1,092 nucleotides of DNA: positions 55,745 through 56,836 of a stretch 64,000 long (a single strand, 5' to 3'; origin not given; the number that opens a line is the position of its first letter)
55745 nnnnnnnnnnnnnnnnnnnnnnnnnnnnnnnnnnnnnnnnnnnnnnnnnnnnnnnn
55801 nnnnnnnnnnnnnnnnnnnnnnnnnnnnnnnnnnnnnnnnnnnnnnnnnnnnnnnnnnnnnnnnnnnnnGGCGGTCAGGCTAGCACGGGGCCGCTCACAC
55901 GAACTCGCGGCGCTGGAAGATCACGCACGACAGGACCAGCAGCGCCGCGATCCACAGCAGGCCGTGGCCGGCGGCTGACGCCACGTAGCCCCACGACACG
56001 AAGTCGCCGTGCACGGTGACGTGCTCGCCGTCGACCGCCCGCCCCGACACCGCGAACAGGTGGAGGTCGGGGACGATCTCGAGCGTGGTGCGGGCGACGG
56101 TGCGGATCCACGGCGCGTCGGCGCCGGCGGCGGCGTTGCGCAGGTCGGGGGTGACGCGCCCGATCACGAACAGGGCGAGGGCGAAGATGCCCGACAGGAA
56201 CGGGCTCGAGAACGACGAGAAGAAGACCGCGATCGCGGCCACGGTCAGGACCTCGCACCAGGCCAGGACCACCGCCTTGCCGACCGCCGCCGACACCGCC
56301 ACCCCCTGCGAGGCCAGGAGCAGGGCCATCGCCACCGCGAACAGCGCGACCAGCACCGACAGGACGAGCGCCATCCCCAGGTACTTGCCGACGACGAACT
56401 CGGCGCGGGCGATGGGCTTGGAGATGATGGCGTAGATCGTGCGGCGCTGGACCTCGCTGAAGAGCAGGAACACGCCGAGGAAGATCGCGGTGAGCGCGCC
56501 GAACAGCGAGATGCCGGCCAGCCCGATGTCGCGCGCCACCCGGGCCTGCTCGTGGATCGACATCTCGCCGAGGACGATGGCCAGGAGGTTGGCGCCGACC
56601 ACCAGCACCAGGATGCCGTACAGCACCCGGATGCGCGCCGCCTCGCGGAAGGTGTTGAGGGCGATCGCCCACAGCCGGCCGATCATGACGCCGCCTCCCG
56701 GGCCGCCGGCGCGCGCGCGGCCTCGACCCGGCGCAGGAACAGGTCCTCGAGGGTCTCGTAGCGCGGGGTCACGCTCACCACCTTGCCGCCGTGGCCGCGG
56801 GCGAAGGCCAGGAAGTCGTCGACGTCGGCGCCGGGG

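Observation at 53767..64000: Two divergent envelope gene sets: outer-membrane barrel + ABC-2 exporter + tandem-AAA ATPase versus Tat-DUF4159 + BatA-like double-TM/VWA/GATase-like protein + 410-aa unknown + TolB-like protein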

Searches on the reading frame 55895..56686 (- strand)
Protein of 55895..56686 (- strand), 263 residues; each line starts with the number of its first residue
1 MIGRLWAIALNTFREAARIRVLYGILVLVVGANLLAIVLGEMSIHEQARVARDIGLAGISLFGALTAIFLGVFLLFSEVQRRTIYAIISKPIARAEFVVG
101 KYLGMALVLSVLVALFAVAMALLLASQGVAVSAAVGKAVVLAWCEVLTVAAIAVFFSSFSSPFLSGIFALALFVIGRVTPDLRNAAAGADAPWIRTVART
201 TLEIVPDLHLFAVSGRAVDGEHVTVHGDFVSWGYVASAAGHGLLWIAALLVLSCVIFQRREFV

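Call 8: search_protein_families(library=pfam, proteins=[window:55895-56686:-], max_evalue=0.01)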
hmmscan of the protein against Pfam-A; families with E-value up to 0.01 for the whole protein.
window:55895-56686:- (263 aa): 4 families
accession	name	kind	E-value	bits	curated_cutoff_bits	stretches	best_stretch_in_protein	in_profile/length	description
PF12679.13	ABC2_membrane_2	-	8.2e-15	55.2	27.2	1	6-261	1-282/283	ABC-2 family transporter protein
PF24686.1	FLQE3_permease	-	0.0013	18.9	60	1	66-175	55-162/232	Fluoroquinolones export permease protein family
PF12730.13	ABC2_membrane_4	-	0.0014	19.1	27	1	28-174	25-177/179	ABC-2 family transporter protein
PF01061.29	ABC2_membrane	-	0.0076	16.2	26.9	0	5-168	3-164/211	ABC-2 type transporter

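Call 9: search_protein_families(library=ncbifam, proteins=[window:55895-56686:-], max_evalue=0.1)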
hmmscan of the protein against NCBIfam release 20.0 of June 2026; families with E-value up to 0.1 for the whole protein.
window:55895-56686:- (263 aa): 2 families
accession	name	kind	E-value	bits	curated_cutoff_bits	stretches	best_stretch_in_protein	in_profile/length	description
NF038293.1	permease_SagH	equivalog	0.0019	17.1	450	1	65-118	190-243/370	SagH family ABC transporter permease subunit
NF041647.1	ABC_perm_CPBP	equivalog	0.02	13.7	435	1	78-160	216-299/636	ABC transporter permease subunit/CPBP intramembrane protease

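Call 12: find_encoding_contigs(protein=window:55895-56686:-, flank=10000, max_places=6)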
Protein window:55895-56686:- (263 aa): 22 contigs read that carry it; 6 places shown.
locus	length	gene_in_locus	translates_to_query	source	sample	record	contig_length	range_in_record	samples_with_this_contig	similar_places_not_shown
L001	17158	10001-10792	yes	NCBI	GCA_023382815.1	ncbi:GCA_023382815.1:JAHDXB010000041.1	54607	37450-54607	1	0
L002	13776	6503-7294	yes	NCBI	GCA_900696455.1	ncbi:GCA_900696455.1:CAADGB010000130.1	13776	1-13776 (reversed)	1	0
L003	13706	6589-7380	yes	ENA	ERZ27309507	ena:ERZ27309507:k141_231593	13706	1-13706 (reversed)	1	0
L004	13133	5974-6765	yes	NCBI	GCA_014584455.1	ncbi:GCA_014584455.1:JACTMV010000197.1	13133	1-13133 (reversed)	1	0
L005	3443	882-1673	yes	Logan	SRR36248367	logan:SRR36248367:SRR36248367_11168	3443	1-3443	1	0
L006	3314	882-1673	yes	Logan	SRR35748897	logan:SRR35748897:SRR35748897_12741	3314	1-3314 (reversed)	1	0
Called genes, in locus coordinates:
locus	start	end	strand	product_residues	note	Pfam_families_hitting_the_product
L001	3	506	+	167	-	PF00440:TetR_N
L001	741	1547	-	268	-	-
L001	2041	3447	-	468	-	-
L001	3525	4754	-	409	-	-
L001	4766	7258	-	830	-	PF07090:GATase1_like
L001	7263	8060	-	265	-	PF13709:DUF4159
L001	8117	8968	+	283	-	-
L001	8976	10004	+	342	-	PF00005:ABC_tran, PF13304:AAA_21 (weak)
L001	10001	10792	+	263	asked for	PF12679:ABC2_membrane_2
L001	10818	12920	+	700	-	PF13191:AAA_16 (faint), PF22977:WHD, PF13671:AAA_33 (faint), PF05496:RuvB_N (faint), PF13401:AAA_22 (faint), PF00004:AAA (weak), PF07728:AAA_5 (faint), PF00004:AAA, +1 more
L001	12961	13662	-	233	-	-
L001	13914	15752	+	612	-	PF13646:HEAT_2 (weak)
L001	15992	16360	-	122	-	PF07238:PilZ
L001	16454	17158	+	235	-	PF13717:Zn_ribbon_4, PF13719:Zn_ribbon_5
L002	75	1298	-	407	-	-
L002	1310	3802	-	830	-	PF07090:GATase1_like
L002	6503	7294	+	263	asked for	PF12679:ABC2_membrane_2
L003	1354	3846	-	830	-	PF07090:GATase1_like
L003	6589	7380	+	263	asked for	PF12679:ABC2_membrane_2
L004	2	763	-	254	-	?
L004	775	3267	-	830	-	PF07090:GATase1_like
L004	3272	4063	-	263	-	PF13709:DUF4159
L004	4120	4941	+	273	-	-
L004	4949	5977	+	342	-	PF00005:ABC_tran, PF13304:AAA_21 (weak)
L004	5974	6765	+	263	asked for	PF12679:ABC2_membrane_2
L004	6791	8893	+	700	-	PF13191:AAA_16 (faint), PF22977:WHD, PF13671:AAA_33 (faint), PF05496:RuvB_N (faint), PF13401:AAA_22 (faint), PF00004:AAA (weak), PF07728:AAA_5 (faint), PF00004:AAA, +1 more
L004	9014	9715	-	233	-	-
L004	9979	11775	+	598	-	PF13646:HEAT_2 (weak)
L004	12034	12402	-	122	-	PF07238:PilZ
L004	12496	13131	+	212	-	?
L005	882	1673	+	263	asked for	PF12679:ABC2_membrane_2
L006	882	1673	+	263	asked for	PF12679:ABC2_membrane_2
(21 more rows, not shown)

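Call 36: search_dna_similar(query=L001:7263-8060:-, collection=plasmids, mode=protein, max_evalue=0.001, max_rows=15)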
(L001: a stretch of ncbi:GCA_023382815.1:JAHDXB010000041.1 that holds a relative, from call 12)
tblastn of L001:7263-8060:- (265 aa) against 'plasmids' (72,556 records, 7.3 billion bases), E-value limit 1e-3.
Records with a match: 19; places in all: 19; records where one place covers at least 80% of the query: 0.
Best place of each record, by identity: <60% 19.
By first word of the organism name: Azospirillum 7; Paracoccus 5; Sinorhizobium 4; Rhizobium 1; Shinella 1; Methylobacterium 1.
By predicted mobility (MOB-suite, as given by PLSDB): non-mobilizable 14; conjugative 3; mobilizable 2.
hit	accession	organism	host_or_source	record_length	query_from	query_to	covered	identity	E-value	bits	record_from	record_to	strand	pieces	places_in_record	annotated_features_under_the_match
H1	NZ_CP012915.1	Azospirillum brasilense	Digitaria eriantha,microbe,root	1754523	45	246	76%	36.4%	7e-16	84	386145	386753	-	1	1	none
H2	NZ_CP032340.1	Azospirillum brasilense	soil sample,Agricultural field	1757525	45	246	76%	36.4%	7e-16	84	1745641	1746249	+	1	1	none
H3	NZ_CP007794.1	Azospirillum argentinense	Triticum aestivum L.,Root,wheat ...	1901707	45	246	76%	35.9%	7e-16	84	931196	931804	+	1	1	record has no annotation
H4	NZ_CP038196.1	Paracoccus versutus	single cell,soil adjacent to the roots ...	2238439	45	248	77%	35.3%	4e-11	70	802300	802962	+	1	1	none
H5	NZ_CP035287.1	Paracoccus versutus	whole organism,soil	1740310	45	248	77%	35.3%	4e-11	70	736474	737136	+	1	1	none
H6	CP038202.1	Paracoccus ferrooxidans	single cell,bioreactor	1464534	45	248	77%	35.3%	4e-11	70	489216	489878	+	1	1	none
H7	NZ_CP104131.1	Sinorhizobium sp. K101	Phaseolus vulgaris,cell ...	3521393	80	246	63%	36.6%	6e-17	87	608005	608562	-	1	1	none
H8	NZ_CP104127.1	Sinorhizobium sp. M103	Phaseolus vulgaris,cell ...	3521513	80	246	63%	36.6%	6e-17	87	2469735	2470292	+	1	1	none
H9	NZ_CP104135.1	Sinorhizobium sp. C101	Phaseolus vulgaris,cell ...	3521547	80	246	63%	36.6%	6e-17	87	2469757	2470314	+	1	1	none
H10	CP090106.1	Sinorhizobium meliloti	Medicago,Cell culture,Plant nodule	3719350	80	246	63%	36.6%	6e-17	87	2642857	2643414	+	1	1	DUF4159 domain-containing protein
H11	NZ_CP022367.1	Azospirillum sp. TSH58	single cell,paddy soils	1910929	114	246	50%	42.3%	6e-16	84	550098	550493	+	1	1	record has no annotation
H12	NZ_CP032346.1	Azospirillum brasilense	soil sample,Agricultural field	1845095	114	246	50%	42.3%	6e-16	84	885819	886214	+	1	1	record has no annotation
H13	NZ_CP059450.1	Azospirillum brasilense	Prokaryotes,soil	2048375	114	246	50%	42.3%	9e-16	84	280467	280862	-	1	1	none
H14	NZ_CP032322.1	Azospirillum argentinense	soil sample,Agricultural field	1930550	114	246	50%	42.3%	1e-15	84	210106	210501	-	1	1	record has no annotation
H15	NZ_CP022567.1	Rhizobium leguminosarum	Root nodule,Pisum sativum root-nodule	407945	143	246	39%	44.4%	1e-17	89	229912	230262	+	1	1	DUF4159 domain-containing protein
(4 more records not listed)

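Call 37: get_annotated_region(hit=H10, flank=9000)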
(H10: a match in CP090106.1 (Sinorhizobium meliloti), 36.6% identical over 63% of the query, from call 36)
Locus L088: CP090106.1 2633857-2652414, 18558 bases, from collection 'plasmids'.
description: Sinorhizobium meliloti strain Ak57 plasmid pSymB, complete sequence
organism: Sinorhizobium meliloti (NCBI taxid 382)
taxonomy: Bacteria; Pseudomonadota; Alphaproteobacteria; Hyphomicrobiales; Rhizobiaceae; Sinorhizobium; Sinorhizobium meliloti
host: -; source: Medicago,Cell culture,Plant nodule; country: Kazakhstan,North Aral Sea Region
typing (MOB-suite, as given by PLSDB): non-mobilizable
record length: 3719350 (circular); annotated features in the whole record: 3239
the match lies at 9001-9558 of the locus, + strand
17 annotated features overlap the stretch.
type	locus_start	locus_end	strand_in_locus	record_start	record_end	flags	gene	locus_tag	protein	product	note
CDS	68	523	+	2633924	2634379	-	-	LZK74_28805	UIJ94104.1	MaoC family dehydratase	-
CDS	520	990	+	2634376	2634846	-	-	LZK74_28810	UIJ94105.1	MaoC family dehydratase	-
CDS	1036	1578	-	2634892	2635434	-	-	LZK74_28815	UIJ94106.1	adenine phosphoribosyltransferase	-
CDS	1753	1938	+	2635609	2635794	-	-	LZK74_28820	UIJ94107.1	DUF1059 domain-containing protein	-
CDS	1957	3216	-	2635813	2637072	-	-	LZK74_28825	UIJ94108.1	CCA tRNA nucleotidyltransferase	-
CDS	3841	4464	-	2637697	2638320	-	-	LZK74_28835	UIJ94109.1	DUF1285 domain-containing protein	-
CDS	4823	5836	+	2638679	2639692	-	-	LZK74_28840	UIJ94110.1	MoxR family ATPase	-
CDS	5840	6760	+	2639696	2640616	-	-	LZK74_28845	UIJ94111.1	DUF58 domain-containing protein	-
CDS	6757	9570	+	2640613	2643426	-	-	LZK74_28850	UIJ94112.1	DUF4159 domain-containing protein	-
CDS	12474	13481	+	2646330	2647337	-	-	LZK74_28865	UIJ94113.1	glutathione S-transferase family protein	-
CDS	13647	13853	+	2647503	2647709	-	-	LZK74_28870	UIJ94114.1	antitoxin VbhA family protein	-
CDS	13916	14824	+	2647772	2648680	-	-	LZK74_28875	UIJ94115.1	Fic/DOC family protein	-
CDS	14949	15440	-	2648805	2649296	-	-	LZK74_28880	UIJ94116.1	NUDIX domain-containing protein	-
CDS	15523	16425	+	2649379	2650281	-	-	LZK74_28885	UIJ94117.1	metallophosphoesterase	-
CDS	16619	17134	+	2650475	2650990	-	-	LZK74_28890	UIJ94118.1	RNA polymerase sigma factor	-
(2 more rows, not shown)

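Call 38: get_annotated_region(hit=H15, flank=9000)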
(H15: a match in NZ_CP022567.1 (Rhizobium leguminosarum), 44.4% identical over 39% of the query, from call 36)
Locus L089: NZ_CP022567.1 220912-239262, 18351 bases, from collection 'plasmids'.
description: Rhizobium leguminosarum bv. viciae strain BIHB 1148 plasmid pSK03, complete sequence
organism: Rhizobium leguminosarum (NCBI taxid 387)
taxonomy: Bacteria; Pseudomonadota; Alphaproteobacteria; Hyphomicrobiales; Rhizobiaceae; Rhizobium; Rhizobium leguminosarum
host: -; source: Root nodule,Pisum sativum root-nodule; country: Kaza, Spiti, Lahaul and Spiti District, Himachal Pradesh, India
typing (MOB-suite, as given by PLSDB): non-mobilizable
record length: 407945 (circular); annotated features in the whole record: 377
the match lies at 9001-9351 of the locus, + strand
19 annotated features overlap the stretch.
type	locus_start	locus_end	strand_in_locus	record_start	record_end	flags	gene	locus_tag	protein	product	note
CDS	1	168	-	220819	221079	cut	-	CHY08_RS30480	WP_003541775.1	hypothetical protein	-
CDS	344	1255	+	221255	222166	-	hemF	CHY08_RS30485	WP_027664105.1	oxygen-dependent coproporphyrinogen oxidase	GO:0006779 - porphyrin-containing compound biosynthetic process [Evidence IEA]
CDS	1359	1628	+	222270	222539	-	-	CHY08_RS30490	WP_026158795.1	hypothetical protein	-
CDS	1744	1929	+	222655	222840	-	-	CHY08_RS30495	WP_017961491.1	DUF1059 domain-containing protein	-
CDS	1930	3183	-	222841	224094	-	-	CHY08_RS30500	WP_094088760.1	CCA tRNA nucleotidyltransferase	-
CDS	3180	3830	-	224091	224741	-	-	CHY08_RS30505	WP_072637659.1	CoA pyrophosphatase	-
CDS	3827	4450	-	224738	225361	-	-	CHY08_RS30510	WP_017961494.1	DUF1285 domain-containing protein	-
CDS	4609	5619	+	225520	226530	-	-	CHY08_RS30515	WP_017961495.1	MoxR family ATPase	-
CDS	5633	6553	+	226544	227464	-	-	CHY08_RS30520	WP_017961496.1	DUF58 domain-containing protein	-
CDS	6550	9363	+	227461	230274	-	-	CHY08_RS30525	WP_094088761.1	DUF4159 domain-containing protein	-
CDS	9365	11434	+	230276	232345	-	-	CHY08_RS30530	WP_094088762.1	hypothetical protein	-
CDS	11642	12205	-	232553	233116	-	-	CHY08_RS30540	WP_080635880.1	N-acetyltransferase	-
CDS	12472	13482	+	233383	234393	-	-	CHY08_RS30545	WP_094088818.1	glutathione S-transferase family protein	-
CDS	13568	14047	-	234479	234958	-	-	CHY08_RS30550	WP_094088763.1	NUDIX domain-containing protein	-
CDS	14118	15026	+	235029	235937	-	-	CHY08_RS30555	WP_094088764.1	metallophosphoesterase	-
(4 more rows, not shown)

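Call 41: search_protein_families(library=pfam, proteins=[L001:2041-3447:-, L001:8117-8968:+, L001:4766-7258:-, L001:7263-8060:-, L001:741-1547:-, L001:13914-15752:+], max_evalue=1)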
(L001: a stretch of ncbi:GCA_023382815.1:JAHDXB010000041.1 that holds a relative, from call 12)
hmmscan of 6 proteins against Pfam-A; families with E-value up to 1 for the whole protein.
L001:2041-3447:- (468 aa): 0 families

L001:8117-8968:+ (283 aa): 0 families

L001:4766-7258:- (830 aa): 7 families
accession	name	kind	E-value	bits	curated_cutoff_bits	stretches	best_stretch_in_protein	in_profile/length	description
PF07090.17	GATase1_like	-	2.9e-16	60.2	27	1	469-642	93-246/247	Putative glutamine amidotransferase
PF16640.11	Big_3_5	-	0.0029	18.6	35.5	1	656-729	7-67/88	Bacterial Ig-like domain (group 3)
PF02369.22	Big_1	-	0.021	15.4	34.9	1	665-737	19-84/93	Bacterial Ig-like domain (group 1)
PF13519.12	VWA_2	-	0.024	15.7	27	1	148-239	1-79/107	von Willebrand factor type A domain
PF07705.17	CARDB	-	0.14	12.8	22.7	1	298-363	16-83/101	CARDB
PF13620.12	CarboxypepD_reg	-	0.15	12.8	32.3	1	677-732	12-57/82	Carboxypeptidase regulatory-like domain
PF17802.7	SpaA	-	0.34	11.5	23.1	1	676-736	13-65/91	Prealbumin-like fold domain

L001:7263-8060:- (265 aa): 1 family
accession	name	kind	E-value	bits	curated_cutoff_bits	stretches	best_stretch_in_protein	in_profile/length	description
PF13709.12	DUF4159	-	3.7e-39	134.8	25.9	1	44-229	17-202/202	Domain of unknown function (DUF4159)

L001:741-1547:- (268 aa): 1 family
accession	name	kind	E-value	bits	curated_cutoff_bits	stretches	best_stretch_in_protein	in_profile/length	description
PF14258.12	DUF4350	-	0.0082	16.9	30.4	1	105-169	4-66/181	Domain of unknown function (DUF4350)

L001:13914-15752:+ (612 aa): 4 families
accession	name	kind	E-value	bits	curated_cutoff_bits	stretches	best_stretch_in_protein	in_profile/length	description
PF13646.12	HEAT_2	-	8.4e-15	55.3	27.7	5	12-93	8-88/88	HEAT repeats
PF00514.29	Arm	-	0.023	15.2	20.6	0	355-380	11-36/41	Armadillo/beta-catenin-like repeat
PF13513.12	HEAT_EZ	-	0.29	12.2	27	0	20-59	3-50/55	HEAT-like repeat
PF02985.28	HEAT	-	0.61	10.9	23.5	0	42-62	5-25/31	HEAT repeat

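Call 50: search_solved_structures(query=A3, max_evalue=1)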
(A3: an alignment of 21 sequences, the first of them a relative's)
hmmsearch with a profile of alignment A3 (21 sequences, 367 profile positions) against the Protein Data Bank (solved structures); distinct sequences matched with E-value up to 1: 2.
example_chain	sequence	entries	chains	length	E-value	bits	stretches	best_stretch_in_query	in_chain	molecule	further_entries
4oit_A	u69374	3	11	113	0.072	15.3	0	19-52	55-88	LysM domain protein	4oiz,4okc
8ab6_F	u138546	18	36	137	0.13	14.5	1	289-345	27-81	YALI0F24673p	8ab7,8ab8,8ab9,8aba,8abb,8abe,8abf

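Call 53: list_cluster_members(proteins=[L001:2041-3447:-, L032:1393-2538:+, L038:4751-5914:+, L040:11212-12258:+, L043:4533-5576:+, L052:10386-11510:+, L055:11215-12342:+, L062:1431-2597:+, L068:11042-12145:+, L075:11191-12279:+])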
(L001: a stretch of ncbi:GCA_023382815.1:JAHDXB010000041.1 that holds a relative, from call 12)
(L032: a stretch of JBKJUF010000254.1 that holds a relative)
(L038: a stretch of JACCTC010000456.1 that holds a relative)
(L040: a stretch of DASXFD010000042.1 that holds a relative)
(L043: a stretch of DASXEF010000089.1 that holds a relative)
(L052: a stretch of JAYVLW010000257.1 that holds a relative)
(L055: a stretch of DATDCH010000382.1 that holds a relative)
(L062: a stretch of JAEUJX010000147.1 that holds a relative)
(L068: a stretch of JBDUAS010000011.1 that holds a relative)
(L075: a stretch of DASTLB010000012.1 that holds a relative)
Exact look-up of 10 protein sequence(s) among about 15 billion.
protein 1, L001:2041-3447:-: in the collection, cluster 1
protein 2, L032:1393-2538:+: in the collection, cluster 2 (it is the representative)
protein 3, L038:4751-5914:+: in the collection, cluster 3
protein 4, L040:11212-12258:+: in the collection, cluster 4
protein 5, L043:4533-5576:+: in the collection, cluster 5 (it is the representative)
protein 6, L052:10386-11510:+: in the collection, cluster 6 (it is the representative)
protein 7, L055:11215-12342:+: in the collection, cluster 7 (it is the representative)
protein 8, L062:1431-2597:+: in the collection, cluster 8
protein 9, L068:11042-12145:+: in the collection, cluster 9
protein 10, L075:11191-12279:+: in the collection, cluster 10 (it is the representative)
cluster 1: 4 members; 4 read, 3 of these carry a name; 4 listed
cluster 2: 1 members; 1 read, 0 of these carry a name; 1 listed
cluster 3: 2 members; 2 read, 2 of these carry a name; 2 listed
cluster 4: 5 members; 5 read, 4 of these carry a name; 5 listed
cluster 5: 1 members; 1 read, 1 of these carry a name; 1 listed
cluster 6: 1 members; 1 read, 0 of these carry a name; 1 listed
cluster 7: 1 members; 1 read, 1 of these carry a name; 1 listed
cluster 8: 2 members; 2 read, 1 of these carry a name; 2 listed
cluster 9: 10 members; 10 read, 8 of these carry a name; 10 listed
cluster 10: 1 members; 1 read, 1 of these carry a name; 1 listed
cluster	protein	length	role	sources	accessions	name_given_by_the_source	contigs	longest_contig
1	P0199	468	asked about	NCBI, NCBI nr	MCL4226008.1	MAG: hypothetical protein KJZ91_16215 [Myxococcales bacterium] | hypothetical protein [Myxococcales bacterium]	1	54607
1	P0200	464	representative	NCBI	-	-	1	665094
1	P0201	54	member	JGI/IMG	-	hypothetical protein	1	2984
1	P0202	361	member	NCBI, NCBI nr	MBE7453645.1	MAG: hypothetical protein HS111_33720 [Kofleriaceae bacterium] | hypothetical protein [Kofleriaceae bacterium]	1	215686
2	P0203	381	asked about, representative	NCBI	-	-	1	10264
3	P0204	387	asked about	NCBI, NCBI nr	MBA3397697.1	MAG: hypothetical protein H0T89_34050 [Deltaproteobacteria bacterium] | hypothetical protein [Deltaproteobacteria bacterium]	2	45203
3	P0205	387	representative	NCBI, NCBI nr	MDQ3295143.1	MAG: hypothetical protein M3619_00985 [Myxococcota bacterium] | hypothetical protein [Myxococcota bacterium]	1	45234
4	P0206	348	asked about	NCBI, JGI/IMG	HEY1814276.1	MAG TPA: hypothetical protein VGG74_18120 [Kofleriaceae bacterium] | hypothetical protein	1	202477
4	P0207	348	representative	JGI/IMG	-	hypothetical protein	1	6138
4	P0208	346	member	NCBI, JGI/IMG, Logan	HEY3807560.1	MAG TPA: hypothetical protein VGL61_33390 [Kofleriaceae bacterium] | hypothetical protein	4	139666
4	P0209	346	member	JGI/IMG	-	hypothetical protein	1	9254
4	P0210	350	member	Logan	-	-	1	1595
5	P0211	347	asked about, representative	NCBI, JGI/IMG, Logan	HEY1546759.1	MAG TPA: hypothetical protein VGG28_03030 [Kofleriaceae bacterium] | hypothetical protein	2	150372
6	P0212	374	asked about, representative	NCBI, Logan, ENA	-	-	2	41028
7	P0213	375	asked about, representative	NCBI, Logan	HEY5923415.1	MAG TPA: hypothetical protein VIV11_17165 [Kofleriaceae bacterium]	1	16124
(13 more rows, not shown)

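Call 70: predict_structure(alignment_id=A4)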
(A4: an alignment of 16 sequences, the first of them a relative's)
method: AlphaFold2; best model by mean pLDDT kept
length: 361 residues; sequences in the alignment: 16
mean_pLDDT: 74.4   pTM: 0.72
mean pLDDT of the five models: 74.4, 72.7, 71.6, 71.2, 57.4
residues with pLDDT >= 90: 88; 70-90: 161; 50-70: 54; < 50: 58
segments of 3 or more residues with pLDDT < 50: 265-312, 357-361
pLDDT, mean of each block of 10 residues (from residue 1): 89 79 88 86 90 88 88 88 92 91 90 87 92 92 91 88 90 61 76 76 73 81 73 67 71 77 49 38 28 29 37 64 73 79 74 47 36
secondary structure, 60 per line:
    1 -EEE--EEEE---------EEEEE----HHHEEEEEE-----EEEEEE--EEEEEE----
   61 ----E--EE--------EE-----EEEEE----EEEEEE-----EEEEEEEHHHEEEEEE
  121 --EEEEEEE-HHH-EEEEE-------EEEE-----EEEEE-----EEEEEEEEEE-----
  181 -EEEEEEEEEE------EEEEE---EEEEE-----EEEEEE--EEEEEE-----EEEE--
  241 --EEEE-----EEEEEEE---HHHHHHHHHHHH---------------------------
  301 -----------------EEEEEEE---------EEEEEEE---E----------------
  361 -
elements in order: E2-4 E7-10 E20-24 E32-37 E43-48 E51-56 E85-89 E94-99 E105-111 E115-120 E123-129 E135-139 E147-150 E156-160 E166-175 E182-191 E198-202 E206-210 E216-221 E224-229 E235-238 E243-246 E252-258 H262-273 E318-324 E334-340

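Call 72: search_protein_families(library=padloc, proteins=[window:55895-56686:-], max_evalue=0.001)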
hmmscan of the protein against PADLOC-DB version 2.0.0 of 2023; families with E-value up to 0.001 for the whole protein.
window:55895-56686:- (263 aa): 0 families
